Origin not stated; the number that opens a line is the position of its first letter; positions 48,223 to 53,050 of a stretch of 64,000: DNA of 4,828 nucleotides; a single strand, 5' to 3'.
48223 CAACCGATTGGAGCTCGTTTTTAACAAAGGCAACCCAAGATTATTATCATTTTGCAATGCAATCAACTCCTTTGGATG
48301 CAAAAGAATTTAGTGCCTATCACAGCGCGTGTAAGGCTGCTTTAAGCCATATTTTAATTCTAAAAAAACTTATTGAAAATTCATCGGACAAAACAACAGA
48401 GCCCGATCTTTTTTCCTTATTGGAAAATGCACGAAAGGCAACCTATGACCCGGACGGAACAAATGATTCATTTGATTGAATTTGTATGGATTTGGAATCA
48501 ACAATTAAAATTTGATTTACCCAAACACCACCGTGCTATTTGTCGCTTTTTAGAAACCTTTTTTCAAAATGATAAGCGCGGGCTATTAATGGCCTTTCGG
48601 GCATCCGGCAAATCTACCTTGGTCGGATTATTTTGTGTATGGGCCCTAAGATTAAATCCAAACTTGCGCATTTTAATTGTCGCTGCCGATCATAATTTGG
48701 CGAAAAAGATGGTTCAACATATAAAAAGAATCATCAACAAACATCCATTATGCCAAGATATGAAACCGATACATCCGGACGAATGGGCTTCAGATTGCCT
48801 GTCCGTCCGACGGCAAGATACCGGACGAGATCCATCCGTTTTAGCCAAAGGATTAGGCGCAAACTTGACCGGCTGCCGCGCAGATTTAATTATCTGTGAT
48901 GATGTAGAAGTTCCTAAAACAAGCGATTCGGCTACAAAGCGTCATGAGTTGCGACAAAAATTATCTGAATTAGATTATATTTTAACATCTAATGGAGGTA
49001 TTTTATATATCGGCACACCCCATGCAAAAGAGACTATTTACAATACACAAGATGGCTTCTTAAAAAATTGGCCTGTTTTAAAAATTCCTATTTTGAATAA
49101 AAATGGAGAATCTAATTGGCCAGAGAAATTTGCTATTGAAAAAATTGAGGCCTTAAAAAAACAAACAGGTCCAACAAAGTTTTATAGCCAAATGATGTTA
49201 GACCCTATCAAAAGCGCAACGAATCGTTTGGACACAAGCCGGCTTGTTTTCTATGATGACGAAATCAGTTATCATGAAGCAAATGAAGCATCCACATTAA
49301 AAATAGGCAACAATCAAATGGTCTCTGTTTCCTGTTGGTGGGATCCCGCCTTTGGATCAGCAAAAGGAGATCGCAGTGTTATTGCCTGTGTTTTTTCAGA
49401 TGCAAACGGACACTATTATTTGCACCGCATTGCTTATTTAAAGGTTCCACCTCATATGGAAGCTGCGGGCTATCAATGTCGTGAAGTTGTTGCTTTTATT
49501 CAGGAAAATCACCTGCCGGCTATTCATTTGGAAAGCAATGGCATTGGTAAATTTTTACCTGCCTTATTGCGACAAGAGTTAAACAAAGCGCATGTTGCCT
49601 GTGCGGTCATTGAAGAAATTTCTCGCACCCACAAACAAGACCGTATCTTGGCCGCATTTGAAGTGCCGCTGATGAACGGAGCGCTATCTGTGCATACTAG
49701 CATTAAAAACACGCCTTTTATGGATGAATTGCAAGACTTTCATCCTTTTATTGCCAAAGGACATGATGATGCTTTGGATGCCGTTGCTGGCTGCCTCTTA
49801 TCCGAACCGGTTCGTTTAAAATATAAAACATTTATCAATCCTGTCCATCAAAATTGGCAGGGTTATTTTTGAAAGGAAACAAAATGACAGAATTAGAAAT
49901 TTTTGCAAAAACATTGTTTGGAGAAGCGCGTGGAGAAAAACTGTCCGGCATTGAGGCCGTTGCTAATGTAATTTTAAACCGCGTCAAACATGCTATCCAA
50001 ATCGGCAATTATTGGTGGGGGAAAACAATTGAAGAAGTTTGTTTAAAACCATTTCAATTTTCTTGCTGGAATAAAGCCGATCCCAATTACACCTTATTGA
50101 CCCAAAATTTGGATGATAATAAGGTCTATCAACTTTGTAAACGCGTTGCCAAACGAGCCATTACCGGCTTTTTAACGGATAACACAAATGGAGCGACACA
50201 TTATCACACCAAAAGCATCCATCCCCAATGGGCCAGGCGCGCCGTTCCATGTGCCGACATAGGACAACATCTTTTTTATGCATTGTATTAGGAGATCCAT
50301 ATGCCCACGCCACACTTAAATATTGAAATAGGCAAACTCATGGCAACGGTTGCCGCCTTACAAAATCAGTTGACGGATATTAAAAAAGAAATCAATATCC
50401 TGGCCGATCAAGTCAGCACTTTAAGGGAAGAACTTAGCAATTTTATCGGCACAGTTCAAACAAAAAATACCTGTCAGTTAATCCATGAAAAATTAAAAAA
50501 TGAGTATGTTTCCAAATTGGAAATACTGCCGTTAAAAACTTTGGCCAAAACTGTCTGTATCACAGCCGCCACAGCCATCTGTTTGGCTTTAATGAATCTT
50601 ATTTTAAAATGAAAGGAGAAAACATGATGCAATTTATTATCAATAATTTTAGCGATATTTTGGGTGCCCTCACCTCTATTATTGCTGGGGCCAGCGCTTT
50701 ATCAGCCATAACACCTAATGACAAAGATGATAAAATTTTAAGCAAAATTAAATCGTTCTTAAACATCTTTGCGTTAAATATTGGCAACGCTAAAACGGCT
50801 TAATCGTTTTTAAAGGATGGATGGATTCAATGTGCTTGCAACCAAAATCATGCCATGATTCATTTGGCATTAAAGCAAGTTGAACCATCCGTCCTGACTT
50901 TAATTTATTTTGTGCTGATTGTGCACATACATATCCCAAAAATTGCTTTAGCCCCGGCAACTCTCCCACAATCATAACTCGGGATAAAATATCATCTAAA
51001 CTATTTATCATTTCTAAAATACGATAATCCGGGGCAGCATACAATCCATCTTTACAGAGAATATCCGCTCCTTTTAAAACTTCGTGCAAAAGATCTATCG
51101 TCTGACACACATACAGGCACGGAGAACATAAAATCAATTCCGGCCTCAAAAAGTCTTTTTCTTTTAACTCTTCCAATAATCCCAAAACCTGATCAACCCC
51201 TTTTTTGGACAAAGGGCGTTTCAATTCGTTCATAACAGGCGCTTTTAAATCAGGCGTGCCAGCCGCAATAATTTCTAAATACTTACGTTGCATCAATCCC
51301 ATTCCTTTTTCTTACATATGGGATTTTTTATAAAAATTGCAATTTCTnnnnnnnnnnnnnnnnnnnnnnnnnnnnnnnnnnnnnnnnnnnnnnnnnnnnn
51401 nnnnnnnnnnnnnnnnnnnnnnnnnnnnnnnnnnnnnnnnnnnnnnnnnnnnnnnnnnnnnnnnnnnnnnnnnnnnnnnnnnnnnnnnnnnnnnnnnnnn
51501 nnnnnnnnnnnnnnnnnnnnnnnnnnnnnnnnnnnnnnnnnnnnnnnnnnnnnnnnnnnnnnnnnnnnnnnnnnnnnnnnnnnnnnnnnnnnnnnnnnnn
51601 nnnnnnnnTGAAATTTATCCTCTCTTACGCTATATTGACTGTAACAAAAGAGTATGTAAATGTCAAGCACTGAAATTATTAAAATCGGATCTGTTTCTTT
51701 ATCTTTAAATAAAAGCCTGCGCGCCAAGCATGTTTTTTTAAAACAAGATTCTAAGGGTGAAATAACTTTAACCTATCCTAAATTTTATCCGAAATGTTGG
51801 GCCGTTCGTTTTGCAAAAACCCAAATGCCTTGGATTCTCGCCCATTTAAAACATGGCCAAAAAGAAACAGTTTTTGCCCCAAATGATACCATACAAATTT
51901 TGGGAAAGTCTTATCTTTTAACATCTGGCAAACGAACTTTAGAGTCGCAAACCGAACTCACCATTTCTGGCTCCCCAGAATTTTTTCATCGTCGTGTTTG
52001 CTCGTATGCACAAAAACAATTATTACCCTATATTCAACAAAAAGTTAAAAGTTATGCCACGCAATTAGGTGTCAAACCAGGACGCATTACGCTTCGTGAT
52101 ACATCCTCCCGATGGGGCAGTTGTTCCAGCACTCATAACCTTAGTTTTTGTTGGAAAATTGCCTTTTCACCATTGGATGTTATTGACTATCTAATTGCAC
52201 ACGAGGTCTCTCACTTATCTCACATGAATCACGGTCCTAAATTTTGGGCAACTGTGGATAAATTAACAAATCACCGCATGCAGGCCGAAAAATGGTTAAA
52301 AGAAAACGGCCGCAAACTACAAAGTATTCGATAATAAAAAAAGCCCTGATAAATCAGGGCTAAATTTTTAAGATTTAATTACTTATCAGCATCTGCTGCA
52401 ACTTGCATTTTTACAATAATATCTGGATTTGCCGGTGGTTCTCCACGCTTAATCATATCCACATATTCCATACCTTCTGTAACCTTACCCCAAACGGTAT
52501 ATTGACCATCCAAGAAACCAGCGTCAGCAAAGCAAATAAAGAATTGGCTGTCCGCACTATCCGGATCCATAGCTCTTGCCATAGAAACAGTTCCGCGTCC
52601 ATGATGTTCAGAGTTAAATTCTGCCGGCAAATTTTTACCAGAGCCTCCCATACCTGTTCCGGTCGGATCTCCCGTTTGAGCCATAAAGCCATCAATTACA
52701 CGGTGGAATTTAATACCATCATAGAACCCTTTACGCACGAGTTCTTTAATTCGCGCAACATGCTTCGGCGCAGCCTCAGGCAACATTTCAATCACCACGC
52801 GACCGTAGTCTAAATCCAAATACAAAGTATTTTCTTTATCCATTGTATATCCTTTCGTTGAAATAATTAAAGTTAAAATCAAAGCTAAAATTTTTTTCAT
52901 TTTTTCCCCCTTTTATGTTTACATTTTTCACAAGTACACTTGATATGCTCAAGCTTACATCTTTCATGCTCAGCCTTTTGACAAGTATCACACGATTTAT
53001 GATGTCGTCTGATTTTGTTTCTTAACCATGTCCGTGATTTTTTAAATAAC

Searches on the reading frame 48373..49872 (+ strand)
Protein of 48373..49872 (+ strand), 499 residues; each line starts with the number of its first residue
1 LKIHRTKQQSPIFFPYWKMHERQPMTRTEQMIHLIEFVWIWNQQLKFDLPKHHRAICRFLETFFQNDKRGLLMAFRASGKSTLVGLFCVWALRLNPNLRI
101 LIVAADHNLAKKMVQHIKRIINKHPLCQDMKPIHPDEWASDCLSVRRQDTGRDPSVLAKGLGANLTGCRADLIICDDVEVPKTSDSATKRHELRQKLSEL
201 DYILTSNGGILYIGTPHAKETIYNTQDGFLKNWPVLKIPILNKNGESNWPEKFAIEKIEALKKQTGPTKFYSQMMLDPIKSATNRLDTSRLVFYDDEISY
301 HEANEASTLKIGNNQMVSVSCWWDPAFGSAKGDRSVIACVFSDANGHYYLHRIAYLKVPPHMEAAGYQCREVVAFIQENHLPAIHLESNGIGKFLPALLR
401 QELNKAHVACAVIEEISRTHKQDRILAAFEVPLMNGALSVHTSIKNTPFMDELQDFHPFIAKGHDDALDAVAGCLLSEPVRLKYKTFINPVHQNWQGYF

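Call 7: search_protein_families(library=phrogs, proteins=[window:48373-49872:+], max_evalue=0.001)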
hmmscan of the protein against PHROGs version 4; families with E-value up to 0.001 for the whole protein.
window:48373-49872:+ (499 aa): 6 families
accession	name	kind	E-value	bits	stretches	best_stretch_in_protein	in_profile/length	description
phrog_38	-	head and packaging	2.3e-91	308.7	1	32-487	271-712/760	terminase large subunit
phrog_4758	-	head and packaging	3.7e-27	96.2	1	37-246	23-241/243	terminase large subunit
phrog_17672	-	head and packaging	2.3e-25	90.4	1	46-225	47-226/395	terminase large subunit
phrog_5573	-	head and packaging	1.3e-09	38.8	1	231-476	10-232/250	terminase large subunit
phrog_2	-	head and packaging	6.7e-07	29.4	1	48-477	265-591/807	terminase large subunit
phrog_5989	-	head and packaging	3.4e-05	24.1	1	69-125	158-214/347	terminase large subunit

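Call 8: search_protein_families(library=pfam, proteins=[window:48373-49872:+], max_evalue=0.01)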
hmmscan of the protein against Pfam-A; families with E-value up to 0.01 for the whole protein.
window:48373-49872:+ (499 aa): 4 families
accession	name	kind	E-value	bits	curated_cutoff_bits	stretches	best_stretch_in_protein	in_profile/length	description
PF22530.2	Terminase-T7_RNaseH-like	-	8.6e-05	23.2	27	1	331-434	6-103/108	Terminase Bacteriophage T7, Ribonuclease H-like domain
PF17289.8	Terminase_6C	-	0.00023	21.6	22.6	1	322-472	2-149/155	Terminase RNaseH-like domain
PF04851.21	ResIII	-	0.00092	19.6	22.5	1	53-125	9-81/164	Type III restriction enzyme, res subunit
PF05127.21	NAT10_TcmA_helicase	-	0.0028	18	22.7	1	72-126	2-55/176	RNA cytidine acetyltransferase NAT10/TcmA, helicase domain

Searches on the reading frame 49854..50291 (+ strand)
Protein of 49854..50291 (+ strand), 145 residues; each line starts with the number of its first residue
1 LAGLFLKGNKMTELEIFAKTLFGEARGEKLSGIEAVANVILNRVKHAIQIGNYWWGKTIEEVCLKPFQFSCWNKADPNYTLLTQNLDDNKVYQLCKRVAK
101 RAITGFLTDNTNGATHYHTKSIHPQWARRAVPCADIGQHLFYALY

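Call 7: search_protein_families(library=phrogs, proteins=[window:49854-50291:+], max_evalue=0.001)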
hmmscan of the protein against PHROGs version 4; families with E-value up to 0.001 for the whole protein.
window:49854-50291:+ (145 aa): 4 families
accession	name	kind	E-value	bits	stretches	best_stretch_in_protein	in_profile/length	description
phrog_938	-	lysis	1.2e-21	76.6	1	10-143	49-171/2185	endolysin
phrog_15649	-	lysis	4.9e-16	58.9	1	14-121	231-331/1079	endolysin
phrog_30550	-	unknown function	7.8e-06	26.7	1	12-78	87-150/220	-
phrog_14642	-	lysis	0.00044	20.8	1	12-71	101-154/215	endolysin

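Call 8: search_protein_families(library=pfam, proteins=[window:49854-50291:+], max_evalue=0.01)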
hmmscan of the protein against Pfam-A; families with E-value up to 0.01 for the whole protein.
window:49854-50291:+ (145 aa): 1 family
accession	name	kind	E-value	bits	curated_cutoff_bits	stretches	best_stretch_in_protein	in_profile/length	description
PF07486.17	Hydrolase_2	-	1.3e-21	77.5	27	1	27-142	1-100/100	Cell Wall Hydrolase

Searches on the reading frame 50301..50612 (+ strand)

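Call 11: search_protein_families(library=pfam, proteins=[window:50301-50612:+], max_evalue=0.01)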
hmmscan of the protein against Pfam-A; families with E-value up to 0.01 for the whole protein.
window:50301-50612:+ (103 aa): 2 families
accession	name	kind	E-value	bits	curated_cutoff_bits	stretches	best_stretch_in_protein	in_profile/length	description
PF03148.19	Tektin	-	0.003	16.8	34.3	1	5-65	321-382/383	Tektin family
PF12325.13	TMF_TATA_bd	-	0.009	16.6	29.1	0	11-70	15-74/115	TATA element modulatory factor 1 TATA binding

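Call 71: search_protein_families(library=ncbifam, proteins=[window:50301-50612:+], max_evalue=0.1)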
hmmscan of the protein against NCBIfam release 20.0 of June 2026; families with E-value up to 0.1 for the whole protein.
window:50301-50612:+ (103 aa): 7 families
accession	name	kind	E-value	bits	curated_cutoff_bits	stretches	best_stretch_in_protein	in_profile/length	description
NF038218.1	IcmG_DotF_IVB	equivalog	0.00033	20.4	200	1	11-71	134-195/266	type IVB secretion system protein IcmG/DotF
NF040788.1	S-lay_SlaB_Mtsph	equivalog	0.0012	17.9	700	1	10-97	310-402/416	S-layer protein SlaB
NF052344.1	slr1601_fam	subfamily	0.0021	18.1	70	1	10-59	25-74/91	slr1601 family putative cell division protein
TIGR04442.1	TIGR04442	hypoth_equivalog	0.0027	16.4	150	1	13-72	470-529/608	TIGR04442 family protein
NF033928.1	alph_xenorhab_A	subfamily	0.0085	15.4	125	1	16-62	123-171/339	alpha-xenorhabdolysin family binary toxin subunit A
NF045487.1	ASRP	equivalog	0.028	13.1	300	1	10-69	220-282/593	archaea-specific SMC-related protein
TIGR04211.1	SH3_and_anchor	equivalog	0.043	13.4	65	1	12-47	70-105/198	TIGR04211 family SH3 domain-containing protein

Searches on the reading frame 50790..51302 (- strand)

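Call 11: search_protein_families(library=pfam, proteins=[window:50790-51302:-], max_evalue=0.01)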
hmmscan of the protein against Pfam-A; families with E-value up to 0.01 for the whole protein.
window:50790-51302:- (170 aa): 0 families

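Call 71: search_protein_families(library=ncbifam, proteins=[window:50790-51302:-], max_evalue=0.1)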
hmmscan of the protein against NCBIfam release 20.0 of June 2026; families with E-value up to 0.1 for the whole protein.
window:50790-51302:- (170 aa): 1 family
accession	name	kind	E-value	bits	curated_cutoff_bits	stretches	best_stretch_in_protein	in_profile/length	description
TIGR00249.1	sixA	equivalog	1.1e-07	31.9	74.5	1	14-140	8-133/154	phosphohistidine phosphatase SixA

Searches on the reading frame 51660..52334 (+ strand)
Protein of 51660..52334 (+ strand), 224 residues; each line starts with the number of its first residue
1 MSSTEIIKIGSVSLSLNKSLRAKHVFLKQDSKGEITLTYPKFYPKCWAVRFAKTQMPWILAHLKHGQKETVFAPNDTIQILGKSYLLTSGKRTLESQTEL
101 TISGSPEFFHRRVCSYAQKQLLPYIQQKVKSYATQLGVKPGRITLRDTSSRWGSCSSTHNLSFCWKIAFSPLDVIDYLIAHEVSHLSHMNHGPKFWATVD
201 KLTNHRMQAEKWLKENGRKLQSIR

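Call 11: search_protein_families(library=pfam, proteins=[window:51660-52334:+], max_evalue=0.01)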
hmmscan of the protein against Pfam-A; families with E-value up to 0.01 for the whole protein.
window:51660-52334:+ (224 aa): 2 families
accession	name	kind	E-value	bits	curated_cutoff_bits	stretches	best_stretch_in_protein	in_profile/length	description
PF01863.23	YgjP-like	-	3.3e-40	138.7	26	1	24-216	2-207/207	YgjP-like, metallopeptidase domain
PF08325.16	WLM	-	0.0022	18.5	26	1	169-210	77-118/190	WLM domain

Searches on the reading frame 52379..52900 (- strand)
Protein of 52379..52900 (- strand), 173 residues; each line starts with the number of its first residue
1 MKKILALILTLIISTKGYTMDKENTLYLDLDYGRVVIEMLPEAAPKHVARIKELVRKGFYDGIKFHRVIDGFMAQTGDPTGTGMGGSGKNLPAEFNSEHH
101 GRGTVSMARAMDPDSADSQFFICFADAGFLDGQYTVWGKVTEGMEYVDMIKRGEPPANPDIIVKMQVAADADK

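Call 11: search_protein_families(library=pfam, proteins=[window:52379-52900:-], max_evalue=0.01)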
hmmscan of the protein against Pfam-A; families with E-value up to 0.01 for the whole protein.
window:52379-52900:- (173 aa): 1 family
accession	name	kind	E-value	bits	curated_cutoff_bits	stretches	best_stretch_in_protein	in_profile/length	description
PF00160.26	Pro_isomerase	-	3.3e-43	148.1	21.7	1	30-166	6-158/159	Cyclophilin type peptidyl-prolyl cis-trans isomerase/CLD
